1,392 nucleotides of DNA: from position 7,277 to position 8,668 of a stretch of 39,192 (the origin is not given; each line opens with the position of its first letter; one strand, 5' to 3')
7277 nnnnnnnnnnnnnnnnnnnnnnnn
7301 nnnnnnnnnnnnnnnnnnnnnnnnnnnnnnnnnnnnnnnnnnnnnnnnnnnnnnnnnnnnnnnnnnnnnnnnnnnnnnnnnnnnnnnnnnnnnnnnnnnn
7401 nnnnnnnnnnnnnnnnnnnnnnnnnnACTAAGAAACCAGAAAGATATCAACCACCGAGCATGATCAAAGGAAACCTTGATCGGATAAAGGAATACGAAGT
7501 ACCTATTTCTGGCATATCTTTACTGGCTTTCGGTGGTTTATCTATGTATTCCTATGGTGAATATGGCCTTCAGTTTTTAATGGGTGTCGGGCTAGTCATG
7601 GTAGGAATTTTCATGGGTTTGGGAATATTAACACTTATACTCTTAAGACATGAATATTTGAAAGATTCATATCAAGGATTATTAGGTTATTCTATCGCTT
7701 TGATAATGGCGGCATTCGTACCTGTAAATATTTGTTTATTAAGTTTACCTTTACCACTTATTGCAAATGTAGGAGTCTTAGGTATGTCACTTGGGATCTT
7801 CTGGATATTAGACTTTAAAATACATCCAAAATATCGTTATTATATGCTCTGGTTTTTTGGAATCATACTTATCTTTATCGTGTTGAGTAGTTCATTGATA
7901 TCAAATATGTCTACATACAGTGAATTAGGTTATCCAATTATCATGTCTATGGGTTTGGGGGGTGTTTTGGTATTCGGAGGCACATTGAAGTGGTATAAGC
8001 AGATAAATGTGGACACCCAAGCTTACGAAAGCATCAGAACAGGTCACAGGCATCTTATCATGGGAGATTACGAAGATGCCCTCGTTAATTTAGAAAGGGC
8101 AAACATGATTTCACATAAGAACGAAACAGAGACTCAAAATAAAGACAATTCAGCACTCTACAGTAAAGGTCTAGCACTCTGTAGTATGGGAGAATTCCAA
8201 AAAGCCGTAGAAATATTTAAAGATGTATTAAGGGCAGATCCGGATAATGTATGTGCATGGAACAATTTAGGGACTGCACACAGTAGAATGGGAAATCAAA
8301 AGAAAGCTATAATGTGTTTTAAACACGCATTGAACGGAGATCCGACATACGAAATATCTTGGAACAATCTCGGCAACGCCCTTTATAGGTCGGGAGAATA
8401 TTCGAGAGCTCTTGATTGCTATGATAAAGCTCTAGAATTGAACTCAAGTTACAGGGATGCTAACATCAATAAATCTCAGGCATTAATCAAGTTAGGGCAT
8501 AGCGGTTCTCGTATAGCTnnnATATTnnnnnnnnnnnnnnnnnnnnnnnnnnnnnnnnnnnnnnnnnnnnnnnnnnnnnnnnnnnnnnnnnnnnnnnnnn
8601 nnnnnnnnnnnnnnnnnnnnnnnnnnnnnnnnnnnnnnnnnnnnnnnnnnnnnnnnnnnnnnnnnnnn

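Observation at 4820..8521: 1233-aa protein with nine zinc ribbons, HhH motifs, hyper-acidic spacers, a ~6-TM core and TPR repeats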

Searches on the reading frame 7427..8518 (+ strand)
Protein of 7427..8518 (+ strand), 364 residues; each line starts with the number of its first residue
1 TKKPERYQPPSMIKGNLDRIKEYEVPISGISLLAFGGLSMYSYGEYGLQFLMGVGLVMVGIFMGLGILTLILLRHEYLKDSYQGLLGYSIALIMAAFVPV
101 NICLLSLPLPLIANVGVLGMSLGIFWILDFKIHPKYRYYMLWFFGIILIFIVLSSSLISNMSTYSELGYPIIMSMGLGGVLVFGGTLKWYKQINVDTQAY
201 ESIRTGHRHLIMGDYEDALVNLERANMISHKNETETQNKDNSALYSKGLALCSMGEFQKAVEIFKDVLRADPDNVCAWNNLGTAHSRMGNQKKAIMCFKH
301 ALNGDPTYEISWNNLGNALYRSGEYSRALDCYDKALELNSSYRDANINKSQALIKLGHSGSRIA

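Call 33: predict_structure(alignment_id=A2)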
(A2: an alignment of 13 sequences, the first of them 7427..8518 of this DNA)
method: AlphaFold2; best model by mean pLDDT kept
length: 364 residues; sequences in the alignment: 13
mean_pLDDT: 82.0   pTM: 0.57
mean pLDDT of the five models: 82.0, 79.5, 78.6, 77.3, 69.3
residues with pLDDT >= 90: 132; 70-90: 177; 50-70: 35; < 50: 20
segments of 3 or more residues with pLDDT < 50: 1-9, 233-239, 361-364
pLDDT, mean of each block of 10 residues (from residue 1): 39 65 80 79 68 88 87 74 83 92 83 89 85 76 93 90 78 89 84 66 79 82 74 46 82 90 90 89 94 96 92 96 94 95 93 84 44
secondary structure, 60 per line:
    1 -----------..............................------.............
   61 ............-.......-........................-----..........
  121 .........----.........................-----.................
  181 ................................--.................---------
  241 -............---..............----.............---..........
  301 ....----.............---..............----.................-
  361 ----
elements in order: H12-41 H48-72 H74-80 H82-105 H111-129 H134-158 H164-212 H215-231 H242-253 H257-270 H275-287 H291-304 H309-321 H325-338 H343-359
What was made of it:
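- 8069..8503 (+): Cytoplasmic TPR domain (aa ~1084-1228). It is joined to TM6 by a continuous helix. The model (call 33).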

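Call 37: fold_search(model_id=the predicted structure, library=pdb)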
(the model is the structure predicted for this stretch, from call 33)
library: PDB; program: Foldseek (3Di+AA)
matches with E <= 10: 1567; with E <= 0.001: 371
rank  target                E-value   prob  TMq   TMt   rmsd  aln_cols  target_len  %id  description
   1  9qhc_B                8.5e-08  1.00  0.41  0.54  13.0       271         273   23  Crystal structure of 8-repeat CTPR protein with eliminated coordination sites (released 2025-10-22)
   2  9qhb                  8.9e-08  1.00  0.39  0.52  13.8       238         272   26  Crystal structure of 16-repeat CTPR protein with eliminated coordination sites (released 2025-10-22)
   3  8chy                  9.7e-08  1.00  0.38  0.50  13.8       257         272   23  Crystal structure of an 8-repeat consensus TPR superhelix with Zinc. (released 2024-02-21)
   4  9gzg_A                2.3e-07  1.00  0.40  0.92   1.6       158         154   28  Crystal structure of CTPR4E4 mutant (released 2025-10-15)
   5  8dth_B                2.6e-07  1.00  0.40  0.22  13.1       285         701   20  Cryo-EM structure of Arabidopsis SPY alternative conformation 2 (released 2023-03-08)
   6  4gyw_A                3.7e-07  1.00  0.39  0.21   2.1       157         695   22  Crystal structure of human O-GlcNAc Transferase in complex with UDP and a glycopeptide (released 2012-10-31)
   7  9qhc_A                4.4e-07  1.00  0.40  0.52  10.6       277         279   23  Crystal structure of 8-repeat CTPR protein with eliminated coordination sites (released 2025-10-22)
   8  6b85_A                4.6e-07  1.00  0.36  0.59   7.1       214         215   21  Crystal structure of transmembrane protein TMHC4_R (released 2018-03-14)
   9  1w3b_B                4.6e-07  1.00  0.39  0.39  16.1       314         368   17  The superhelical TPR domain of O-linked GlcNAc transferase reveals structural similarities to importin alpha. (released 2004-09-09)
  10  5hgv_A                4.8e-07  1.00  0.39  0.21   2.2       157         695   22  Structure of an O-GlcNAc transferase point mutant, D554N in complex with peptide (released 2016-09-14)
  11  7y4i_B                5.0e-07  1.00  0.40  0.19  24.2       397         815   16  Crystal structure of SPINDLY in complex with GDP (released 2022-12-07)
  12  4gyy_A                6.0e-07  1.00  0.39  0.21   2.2       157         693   22  Crystal structure of human O-GlcNAc Transferase with UDP-5SGlcNAc and a peptide substrate (released 2012-10-31)
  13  1w3b_A                7.1e-07  1.00  0.39  0.37  17.0       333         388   15  The superhelical TPR domain of O-linked GlcNAc transferase reveals structural similarities to importin alpha. (released 2004-09-09)
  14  7obi_B                7.4e-07  1.00  0.35  0.92   1.8       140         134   33  Consensus tetratricopeptide repeat protein type RV4 (released 2022-02-23)
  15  8cm9_A                8.8e-07  1.00  0.39  0.20   2.2       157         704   22  Structure of human O-GlcNAc transferase in complex with UDP and tP11 (released 2023-10-04)
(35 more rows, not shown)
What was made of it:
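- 8069..8503 (+): Foldseek matches to consensus TPR and OGT TPR, rmsd 1.4-2.3 Å over ~155 columns (call 37).
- On TPR (PF00515 and related): The model and the Foldseek matches to CTPR and OGT TPRs (calls 33, 37).
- Closest known: Consensus TPR and O-GlcNAc transferase TPR superhelix. Same: The C-terminal domain superposes on CTPR and OGT TPRs (rmsd 1.4-2.3 Å, probability 1.00, call 37).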
